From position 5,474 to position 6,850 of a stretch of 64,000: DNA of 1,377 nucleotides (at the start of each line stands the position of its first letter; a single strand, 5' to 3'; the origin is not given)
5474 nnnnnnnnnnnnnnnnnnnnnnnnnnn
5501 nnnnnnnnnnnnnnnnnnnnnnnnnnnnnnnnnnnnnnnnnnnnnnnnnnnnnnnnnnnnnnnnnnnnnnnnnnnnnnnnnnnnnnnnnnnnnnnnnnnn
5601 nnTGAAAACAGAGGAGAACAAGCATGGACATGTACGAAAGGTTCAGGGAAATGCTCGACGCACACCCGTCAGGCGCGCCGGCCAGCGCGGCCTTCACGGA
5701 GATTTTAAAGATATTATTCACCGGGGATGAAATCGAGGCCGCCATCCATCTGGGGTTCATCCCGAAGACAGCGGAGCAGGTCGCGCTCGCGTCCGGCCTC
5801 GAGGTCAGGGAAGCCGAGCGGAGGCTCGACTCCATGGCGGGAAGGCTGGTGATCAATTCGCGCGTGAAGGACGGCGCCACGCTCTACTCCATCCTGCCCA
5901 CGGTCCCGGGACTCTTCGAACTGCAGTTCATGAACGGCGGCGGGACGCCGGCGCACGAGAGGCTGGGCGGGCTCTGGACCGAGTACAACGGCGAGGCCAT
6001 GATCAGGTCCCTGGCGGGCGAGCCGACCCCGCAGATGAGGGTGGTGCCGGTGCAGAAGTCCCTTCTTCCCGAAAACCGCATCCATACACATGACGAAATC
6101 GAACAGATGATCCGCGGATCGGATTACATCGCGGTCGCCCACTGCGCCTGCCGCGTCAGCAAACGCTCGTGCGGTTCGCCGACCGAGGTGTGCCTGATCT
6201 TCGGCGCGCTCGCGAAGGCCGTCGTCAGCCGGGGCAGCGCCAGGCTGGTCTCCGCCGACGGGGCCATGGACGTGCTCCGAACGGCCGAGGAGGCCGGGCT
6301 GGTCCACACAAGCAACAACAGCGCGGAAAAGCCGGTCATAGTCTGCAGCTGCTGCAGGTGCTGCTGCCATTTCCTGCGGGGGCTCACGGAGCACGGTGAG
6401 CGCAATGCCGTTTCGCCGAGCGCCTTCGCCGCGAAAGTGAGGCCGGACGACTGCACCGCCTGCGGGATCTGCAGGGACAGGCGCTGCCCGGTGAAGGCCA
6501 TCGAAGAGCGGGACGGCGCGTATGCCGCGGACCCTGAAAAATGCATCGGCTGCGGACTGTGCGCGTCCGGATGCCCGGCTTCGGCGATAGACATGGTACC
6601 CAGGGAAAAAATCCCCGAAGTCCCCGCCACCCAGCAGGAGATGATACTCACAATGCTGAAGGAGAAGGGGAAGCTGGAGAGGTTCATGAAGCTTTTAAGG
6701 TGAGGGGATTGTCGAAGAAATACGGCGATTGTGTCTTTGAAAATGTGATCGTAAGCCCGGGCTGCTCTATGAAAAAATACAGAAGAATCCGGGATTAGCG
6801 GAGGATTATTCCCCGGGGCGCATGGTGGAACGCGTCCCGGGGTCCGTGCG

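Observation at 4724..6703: ECF sigma with a CRCG-containing C-terminal extension, paired with a very Cys-rich Fe-S protein instead of a classical anti-sigma factor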

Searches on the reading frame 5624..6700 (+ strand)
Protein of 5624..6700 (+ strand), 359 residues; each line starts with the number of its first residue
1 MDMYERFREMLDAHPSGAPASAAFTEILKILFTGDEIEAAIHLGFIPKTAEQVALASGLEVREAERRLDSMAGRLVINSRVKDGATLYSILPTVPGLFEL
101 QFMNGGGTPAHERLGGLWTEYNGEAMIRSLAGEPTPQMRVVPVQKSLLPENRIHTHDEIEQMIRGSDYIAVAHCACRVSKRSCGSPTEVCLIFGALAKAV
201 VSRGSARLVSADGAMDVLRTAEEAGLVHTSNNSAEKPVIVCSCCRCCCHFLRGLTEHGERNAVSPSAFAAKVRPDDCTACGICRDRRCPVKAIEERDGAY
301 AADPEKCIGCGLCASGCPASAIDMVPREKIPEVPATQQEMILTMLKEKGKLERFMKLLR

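Call 3: search_protein_families(library=pfam, proteins=[window:5624-6700:+], max_evalue=0.01)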
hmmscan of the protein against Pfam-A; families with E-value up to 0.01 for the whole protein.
window:5624-6700:+ (359 aa): 11 families
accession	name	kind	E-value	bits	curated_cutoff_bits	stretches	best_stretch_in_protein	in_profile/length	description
PF00037.32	Fer4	-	5.6e-09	35.9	21.1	1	303-322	4-23/24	4Fe-4S binding domain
PF13237.11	Fer4_10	-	2.2e-07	31.2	25.5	2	272-318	4-53/53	4Fe-4S dicluster domain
PF14697.11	Fer4_21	-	5.8e-06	26.8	35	1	270-324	1-59/59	4Fe-4S dicluster domain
PF12837.12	Fer4_6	-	2.2e-05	24.6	25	1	303-322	5-24/24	4Fe-4S binding domain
PF13187.11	Fer4_9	-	2.9e-05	24.4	27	1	276-322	1-52/52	4Fe-4S dicluster domain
PF12838.12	Fer4_7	-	3.1e-05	24.8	27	1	306-331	1-26/52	4Fe-4S dicluster domain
PF12797.12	Fer4_2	-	3.8e-05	23.8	24.5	1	301-319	4-22/22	4Fe-4S binding domain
PF13484.11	Fer4_16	-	0.00064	20.9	30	1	306-329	1-23/66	4Fe-4S double cluster binding domain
PF12800.12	Fer4_4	-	0.002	18.8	24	1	304-319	1-16/17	4Fe-4S binding domain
PF25160.1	LdpA_Fe-S-bd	-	0.0022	18.2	27.6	1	285-325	10-46/49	LdpA Fe-S cluster-binding domain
PF13183.11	Fer4_8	-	0.0086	17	27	1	305-324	3-22/68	4Fe-4S dicluster domain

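Call 4: search_protein_families(library=ncbifam, proteins=[window:5624-6700:+], max_evalue=0.01)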
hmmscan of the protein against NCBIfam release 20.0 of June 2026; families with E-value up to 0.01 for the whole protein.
window:5624-6700:+ (359 aa): 54 families (the best 25 are shown)
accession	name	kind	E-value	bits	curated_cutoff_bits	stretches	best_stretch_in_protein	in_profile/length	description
NF058577.1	FdxA_fam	equivalog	3.7e-12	46.2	65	1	274-321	6-52/52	4Fe-4S ferredoxin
NF040770.1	hetero_SS_HdrA2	exception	1.3e-09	36.8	1100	1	263-325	565-626/777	CoB-CoM heterodisulfide reductase HdrA2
NF007202.0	PRK09623.1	equivalog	2.4e-09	37.4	166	1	267-329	43-105/105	3-methyl-2-oxobutanoate dehydrogenase subunit delta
TIGR02700.1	flavo_MJ0208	hypoth_equivalog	5.5e-09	35.6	251.35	1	272-323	145-195/234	dihydromethanopterin reductase (acceptor)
TIGR02179.1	PorD_KorD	subfamily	1.7e-08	34.5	60.05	1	273-327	23-77/78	2-oxoacid:acceptor oxidoreductase, delta subunit, pyruvate/2-ketoisovalerate family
NF041891.1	hdrA_Methbact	equivalog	1.9e-08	33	1300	1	266-350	563-641/762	ferredoxin:CoB-CoM heterodisulfide reductase subunit HdrA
TIGR03287.1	methan_mark_16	hypoth_equivalog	5.1e-08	31.8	363.95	1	270-323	297-348/391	methanogenesis marker 16 metalloprotein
NF045874.1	Vhu_polyferre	exception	5.9e-08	31.8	600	1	250-325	105-177/381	F420-non-reducing hydrogenase associated-polyferredoxin VhuB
NF041836.1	rnfB_Methano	equivalog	6.4e-08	32.3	445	2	212-295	182-264/265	Rnf electron transport complex subunit RnfB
NF038196.1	ferrodoxin_EFR1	subfamily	9.2e-08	32.4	75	1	271-324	181-231/242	EFR1 family ferrodoxin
NF007203.0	PRK09624.1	equivalog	9.6e-08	32.2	171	1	266-326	42-102/105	pyuvate ferredoxin oxidoreductase subunit delta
NF040684.1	PorD_Arch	equivalog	1.1e-07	31.9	120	1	272-326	29-83/85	pyruvate synthase subunit PorD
TIGR01944.1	rnfB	subfamily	1.2e-07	31.4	68.7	1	266-332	104-170/190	RnfABCDGE type electron transport complex subunit B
NF005505.0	PRK07118.1-4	equivalog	1.6e-07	31.1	378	2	211-295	181-264/265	Fe-S cluster domain-containing protein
NF045790.1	OxalOxreddelta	equivalog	4.7e-07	29.3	230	1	274-327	259-311/316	oxalate oxidoreductase subunit delta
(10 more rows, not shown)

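Call 8: find_homologous_proteins(query=window:5624-6700:+, max_evalue=0.00001)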
Query window:5624-6700:+ (359 aa): 428 proteins with E <= 0.00001 among 6798 candidates; the best 120 are listed.
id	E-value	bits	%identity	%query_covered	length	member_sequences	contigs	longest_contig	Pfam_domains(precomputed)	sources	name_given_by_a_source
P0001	1.3e-219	746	91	100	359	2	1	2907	PF14697.12,PF00037.33,PF13237.12,PF13187.12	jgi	-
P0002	6.8e-153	527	63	100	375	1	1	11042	PF14697.12,PF12837.13,PF00037.33,PF12838.13,PF13237.12,PF13187.12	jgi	jgi:Na+-translocating ferredoxin:NAD+ oxidoreductase subunit B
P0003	9.4e-150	517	63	99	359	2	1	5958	PF14697.12,PF12797.13,PF12837.13,PF00037.33,PF12838.13,PF13237.12,PF13187.12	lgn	-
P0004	9.4e-144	497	62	100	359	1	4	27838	PF14697.12,PF00037.33,PF12838.13,PF13237.12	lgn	-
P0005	1.2e-128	447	54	100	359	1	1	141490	PF14697.12,PF12837.13,PF00037.33,PF12838.13,PF13237.12,PF13187.12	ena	-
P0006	2.7e-124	433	54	100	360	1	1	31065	PF14697.12,PF12797.13,PF12837.13,PF00037.33,PF12838.13,PF25160.2,PF13237.12,PF13187.12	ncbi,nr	ncbi:MAG: 4Fe-4S dicluster domain-containing protein [bacterium]|nr:4Fe-4S dicluster domain-containi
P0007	4.8e-124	432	55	100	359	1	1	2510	PF14697.12,PF12797.13,PF12837.13,PF00037.33,PF12838.13,PF25160.2,PF13237.12,PF13187.12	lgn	-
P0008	4.8e-122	426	53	100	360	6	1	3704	PF14697.12,PF12837.13,PF00037.33,PF12838.13,PF25160.2,PF13237.12,PF13187.12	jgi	jgi:electron transport complex protein RnfB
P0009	6.9e-121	422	53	100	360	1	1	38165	PF14697.12,PF12797.13,PF12837.13,PF00037.33,PF12838.13,PF13237.12,PF13187.12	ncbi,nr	ncbi:MAG: 4Fe-4S binding protein [Spirochaetes bacterium]|nr:4Fe-4S binding protein [Spirochaetota b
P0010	9.1e-121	421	52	100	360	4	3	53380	PF14697.12,PF12797.13,PF12837.13,PF00037.33,PF12838.13,PF25160.2,PF13237.12,PF13187.12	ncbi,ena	-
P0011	1.6e-119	417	52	100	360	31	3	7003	PF14697.12,PF12797.13,PF12837.13,PF00037.33,PF12838.13,PF13237.12,PF13183.12,PF13187.12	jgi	-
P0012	6.4e-119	415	51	100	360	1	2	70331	PF14697.12,PF12797.13,PF12837.13,PF00037.33,PF12838.13,PF25160.2,PF13237.12,PF13187.12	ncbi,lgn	-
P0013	7.3e-119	415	50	100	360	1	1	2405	PF14697.12,PF12797.13,PF12837.13,PF00037.33,PF12838.13,PF13237.12,PF13187.12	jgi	jgi:electron transport complex protein RnfB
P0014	2.0e-118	414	51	100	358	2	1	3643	PF14697.12,PF12837.13,PF00037.33,PF12838.13,PF13237.12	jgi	-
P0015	2.3e-118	413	52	100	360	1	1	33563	PF12837.13,PF00037.33,PF12838.13,PF13237.12,PF13187.12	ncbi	-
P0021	6.1e-118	412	51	100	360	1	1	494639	PF14697.12,PF12797.13,PF12837.13,PF00037.33,PF12838.13,PF13237.12,PF13187.12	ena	-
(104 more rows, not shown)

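Call 10: find_related_loci(query=A1, collection=genome_contigs, flank=6000)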
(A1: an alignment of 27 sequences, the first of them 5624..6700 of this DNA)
Query A1 (359 aa) in genome_contigs; peptide patterns used: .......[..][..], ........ (x = any residue, [..] = any of these).
600 stretches matched a pattern (row limit reached: there are more); 471 encode a relative of the query (tblastn E <= 1e-3); the best 80 are kept; 80 distinct loci.
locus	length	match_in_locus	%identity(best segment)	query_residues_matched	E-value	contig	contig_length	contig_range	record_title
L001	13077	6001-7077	50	1-359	1e-111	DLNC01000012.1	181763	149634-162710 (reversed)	MAG TPA_asm: Syntrophaceae bacterium UBA7520 UBA7520_contig_253, whole genome shotgun sequence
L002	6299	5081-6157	48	1-359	2e-105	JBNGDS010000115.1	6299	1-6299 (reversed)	MAG: Desulfomonilia bacterium isolate E05-038 bin56.fa-115, whole genome shotgun sequence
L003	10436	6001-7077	47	1-359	2e-104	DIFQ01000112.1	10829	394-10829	MAG TPA_asm: Syntrophaceae bacterium UBA5744 UBA5744_contig_14894, whole genome shotgun sequence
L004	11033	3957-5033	47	1-359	2e-103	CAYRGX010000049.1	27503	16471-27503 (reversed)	MAG TPA_asm: uncultured Leptospirales bacterium isolate SRP192927_co7_99 genome assembly, contig: NODE_2891_length_27503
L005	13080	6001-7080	46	1-359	3e-103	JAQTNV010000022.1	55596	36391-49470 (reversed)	MAG: bacterium isolate STA_72 NODE_1101_length_55596_cov_6.134814_Sandtown_A, whole genome shotgun sequence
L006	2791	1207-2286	47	1-359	3e-104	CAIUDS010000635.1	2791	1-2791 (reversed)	MAG: uncultured delta proteobacterium isolate AlinenSedimentsD2_bin-1424 genome assembly, contig: bin-1424:635/816, whol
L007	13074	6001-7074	46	2-359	8e-96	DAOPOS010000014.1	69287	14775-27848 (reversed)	MAG TPA_asm: Syntrophales bacterium isolate AMR_MDS_1568 NODE_507_length_69287_cov_10.918593, whole genome shotgun seque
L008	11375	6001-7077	49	1-359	8e-100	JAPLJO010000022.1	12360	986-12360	MAG: Deltaproteobacteria bacterium isolate LacPavin_0920_SED2_MAG_54_12 LacPavin_0920_SED2_scaffold_1516100, whole genom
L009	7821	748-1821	47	1-357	5e-92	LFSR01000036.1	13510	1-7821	MAG: Syntrophomonas sp. DTU018 scaffold2848, whole genome shotgun sequence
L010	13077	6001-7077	49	1-359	6e-116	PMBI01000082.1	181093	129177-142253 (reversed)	MAG: Syntrophaceae bacterium isolate fen_1145 73.20120700_E3M.73_contig_9582, whole genome shotgun sequence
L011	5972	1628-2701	40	1-359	6e-85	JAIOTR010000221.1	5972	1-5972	MAG: Bacteroidales bacterium isolate SMBSF75 bin_88_k127_872762, whole genome shotgun sequence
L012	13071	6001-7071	39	1-358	1e-82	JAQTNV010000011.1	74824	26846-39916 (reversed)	MAG: bacterium isolate STA_72 NODE_702_length_74824_cov_5.627629_Sandtown_A, whole genome shotgun sequence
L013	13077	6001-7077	46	1-359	3e-103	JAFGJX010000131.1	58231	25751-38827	MAG: Spirochaetes bacterium isolate Zod_Metabat.30 k87_14578525, whole genome shotgun sequence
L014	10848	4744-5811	37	1-358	5e-62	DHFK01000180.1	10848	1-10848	MAG TPA_asm: Anaerolineales bacterium UBA4826 UBA4826_contig_306, whole genome shotgun sequence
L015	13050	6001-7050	35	3-349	4e-57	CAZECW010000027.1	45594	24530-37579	MAG TPA_asm: uncultured archaeon isolate SRP231805_co4_171 genome assembly, contig: k141_301972, whole genome shotgun se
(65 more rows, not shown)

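Call 13: find_encoding_contigs(protein=P0002, flank=6000, max_places=4)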
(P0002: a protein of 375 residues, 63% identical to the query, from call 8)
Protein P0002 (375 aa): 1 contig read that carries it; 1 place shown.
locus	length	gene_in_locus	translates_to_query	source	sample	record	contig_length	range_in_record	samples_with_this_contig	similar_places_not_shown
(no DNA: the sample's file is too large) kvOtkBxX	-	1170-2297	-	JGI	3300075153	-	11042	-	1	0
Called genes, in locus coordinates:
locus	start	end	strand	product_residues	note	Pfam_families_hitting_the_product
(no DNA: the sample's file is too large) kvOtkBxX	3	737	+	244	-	?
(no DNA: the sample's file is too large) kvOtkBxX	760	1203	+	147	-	PF12675:DUF3795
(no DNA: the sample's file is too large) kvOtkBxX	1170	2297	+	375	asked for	PF12838:Fer4_7 (weak), PF13187:Fer4_9 (weak), PF13237:Fer4_10 (weak), PF14697:Fer4_21, PF00037:Fer4, PF12837:Fer4_6 (weak), PF12838:Fer4_7 (weak)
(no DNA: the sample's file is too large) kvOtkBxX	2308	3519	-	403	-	PF08240:ADH_N, PF00107:ADH_zinc_N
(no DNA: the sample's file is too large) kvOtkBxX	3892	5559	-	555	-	PF02776:TPP_enzyme_N, PF00205:TPP_enzyme_M, PF02775:TPP_enzyme_C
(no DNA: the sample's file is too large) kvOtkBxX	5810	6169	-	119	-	-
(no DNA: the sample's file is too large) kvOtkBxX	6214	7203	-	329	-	PF01073:3Beta_HSD, PF01370:Epimerase, PF04321:RmlD_sub_bind (weak), PF05368:NmrA, PF13460:NAD_binding_10, PF16363:GDP_Man_Dehyd, PF07993:NAD_binding_4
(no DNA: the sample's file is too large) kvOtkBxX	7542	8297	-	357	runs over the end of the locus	PF12833:HTH_18, PF00165:HTH_AraC (weak)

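Call 14: find_encoding_contigs(protein=P0004, flank=6000, max_places=4)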
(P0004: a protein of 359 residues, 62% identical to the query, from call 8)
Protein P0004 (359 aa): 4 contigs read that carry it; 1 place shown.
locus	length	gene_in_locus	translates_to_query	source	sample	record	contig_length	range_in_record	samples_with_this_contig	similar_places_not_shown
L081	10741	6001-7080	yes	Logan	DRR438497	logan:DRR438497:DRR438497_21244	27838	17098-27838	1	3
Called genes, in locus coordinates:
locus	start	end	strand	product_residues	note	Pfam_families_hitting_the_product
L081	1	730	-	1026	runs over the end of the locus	PF14505:DUF4438 (faint)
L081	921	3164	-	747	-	PF00989:PAS, PF08448:PAS_4, PF13426:PAS_9, PF00512:HisKA (weak), PF02518:HATPase_c, PF00072:Response_reg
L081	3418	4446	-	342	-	-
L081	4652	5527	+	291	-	PF04542:Sigma70_r2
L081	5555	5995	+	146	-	PF12675:DUF3795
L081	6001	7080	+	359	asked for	PF13237:Fer4_10 (weak), PF14697:Fer4_21 (weak), PF12838:Fer4_7 (weak), PF00037:Fer4 (weak)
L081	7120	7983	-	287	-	PF04773:FecR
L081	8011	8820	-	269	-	PF04773:FecR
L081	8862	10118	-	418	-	-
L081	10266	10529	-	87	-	-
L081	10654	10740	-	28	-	?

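Call 15: find_encoding_contigs(protein=P0003, flank=6000, max_places=4)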
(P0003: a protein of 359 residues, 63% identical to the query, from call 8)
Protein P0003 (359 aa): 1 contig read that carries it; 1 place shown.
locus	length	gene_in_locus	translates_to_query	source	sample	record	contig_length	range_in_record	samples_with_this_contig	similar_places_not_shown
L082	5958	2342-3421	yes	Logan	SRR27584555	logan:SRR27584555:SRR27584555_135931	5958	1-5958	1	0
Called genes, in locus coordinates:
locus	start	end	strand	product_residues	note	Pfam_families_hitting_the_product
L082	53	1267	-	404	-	-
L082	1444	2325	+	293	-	PF04542:Sigma70_r2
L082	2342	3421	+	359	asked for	PF13237:Fer4_10 (weak), PF14697:Fer4_21 (weak), PF12838:Fer4_7, PF13187:Fer4_9 (weak), PF00037:Fer4 (weak), PF12797:Fer4_2 (weak), PF12837:Fer4_6 (weak)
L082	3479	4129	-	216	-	PF00440:TetR_N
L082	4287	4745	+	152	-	-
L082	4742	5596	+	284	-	PF00106:adh_short, PF08659:KR, PF13561:adh_short_C2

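Call 23: search_protein_families(library=pfam, proteins=[L081:5555-5992:+], max_evalue=0.001)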
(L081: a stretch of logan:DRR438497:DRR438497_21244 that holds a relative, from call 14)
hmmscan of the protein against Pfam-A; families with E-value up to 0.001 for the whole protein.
L081:5555-5992:+ (146 aa): 1 family
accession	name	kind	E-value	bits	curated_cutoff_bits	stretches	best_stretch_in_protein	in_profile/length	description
PF12675.12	DUF3795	-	1.4e-19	70.8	22.6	1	7-88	2-82/83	Protein of unknown function (DUF3795)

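Call 37: search_protein_families(library=pfam, alignment_id=A5, max_evalue=0.00001)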
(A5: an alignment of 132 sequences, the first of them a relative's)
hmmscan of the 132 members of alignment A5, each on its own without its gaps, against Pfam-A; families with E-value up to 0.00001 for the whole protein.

A. member 1, L001:4824-5813:- (330 aa): 5 families
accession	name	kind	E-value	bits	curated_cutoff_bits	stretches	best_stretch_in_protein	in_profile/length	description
PF00037.32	Fer4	-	8.2e-12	44.9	21.1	0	267-288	2-23/24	4Fe-4S binding domain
PF14697.11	Fer4_21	-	4.9e-08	33.4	35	1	266-319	1-59/59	4Fe-4S dicluster domain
PF13237.11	Fer4_10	-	1.2e-07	32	25.5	1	267-313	3-53/53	4Fe-4S dicluster domain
PF12837.12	Fer4_6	-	2.4e-06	27.7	25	0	295-317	2-24/24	4Fe-4S binding domain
PF13187.11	Fer4_9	-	5.2e-06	26.8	27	1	273-317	2-52/52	4Fe-4S dicluster domain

B. families by the number of members that match (of 132 scanned): 169 families (the first 25 are shown)
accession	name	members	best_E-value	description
PF00440.29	TetR_N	5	2.9e-14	Bacterial regulatory proteins, tetR family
PF00724.26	Oxidored_FMN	3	4.2e-76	NADH:flavin oxidoreductase / NADH oxidase family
PF04055.27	Radical_SAM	3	6.7e-23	Radical SAM superfamily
PF16925.10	TetR_C_13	3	3.2e-22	Tetracyclin repressor-like, C-terminal domain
PF21993.1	TetR_C_13_2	3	2e-15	Transcriptional regulator LmrA/YxaF-like, C-terminal domain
PF00037.32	Fer4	3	3.5e-15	4Fe-4S binding domain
PF13450.12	NAD_binding_8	3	1.5e-12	NAD(P)-binding Rossmann-like domain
PF01266.30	DAO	3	3.7e-11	FAD dependent oxidoreductase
PF14697.11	Fer4_21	3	7.6e-11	4Fe-4S dicluster domain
PF13738.12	Pyr_redox_3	3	8.3e-11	Pyridine nucleotide-disulphide oxidoreductase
PF13237.11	Fer4_10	3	8.2e-09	4Fe-4S dicluster domain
PF12837.12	Fer4_6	3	3.8e-08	4Fe-4S binding domain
PF13187.11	Fer4_9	3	1.5e-06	4Fe-4S dicluster domain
PF02073.20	Peptidase_M29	2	1.1e-146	Thermophilic metalloprotease (M29)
PF00501.34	AMP-binding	2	6.9e-91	AMP-binding enzyme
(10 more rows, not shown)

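Call 38: predict_structure(alignment_id=A4)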
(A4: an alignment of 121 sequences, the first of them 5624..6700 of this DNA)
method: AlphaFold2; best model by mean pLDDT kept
length: 359 residues; sequences in the alignment: 121
mean_pLDDT: 92.7   pTM: 0.90
mean pLDDT of the five models: 92.7, 92.4, 92.3, 92.0, 89.8
residues with pLDDT >= 90: 309; 70-90: 40; 50-70: 10; < 50: 0
segments of 3 or more residues with pLDDT < 50: none
pLDDT, mean of each block of 10 residues (from residue 1): 94 96 98 97 96 97 98 93 94 94 92 97 94 92 68 80 94 96 94 91 93 96 94 90 93 93 94 93 93 88 94 92 91 93 95 90
secondary structure, 60 per line:
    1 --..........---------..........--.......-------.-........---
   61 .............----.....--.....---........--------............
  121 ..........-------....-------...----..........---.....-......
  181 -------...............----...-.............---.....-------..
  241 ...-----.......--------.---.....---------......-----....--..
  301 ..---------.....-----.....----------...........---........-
elements in order: H3-12 H22-31 H34-40 H50-57 H61-73 E78-82 E85-89 H93-100 H109-130 E138-141 H156-165 E169-173 H175-180 E188-193 H194-202 E207-209 H211-223 E227-231 E239-243 H249-255 E268-272 H282-287 E293-296 E299-302 H312-316 E322-326 H337-347 H351-358
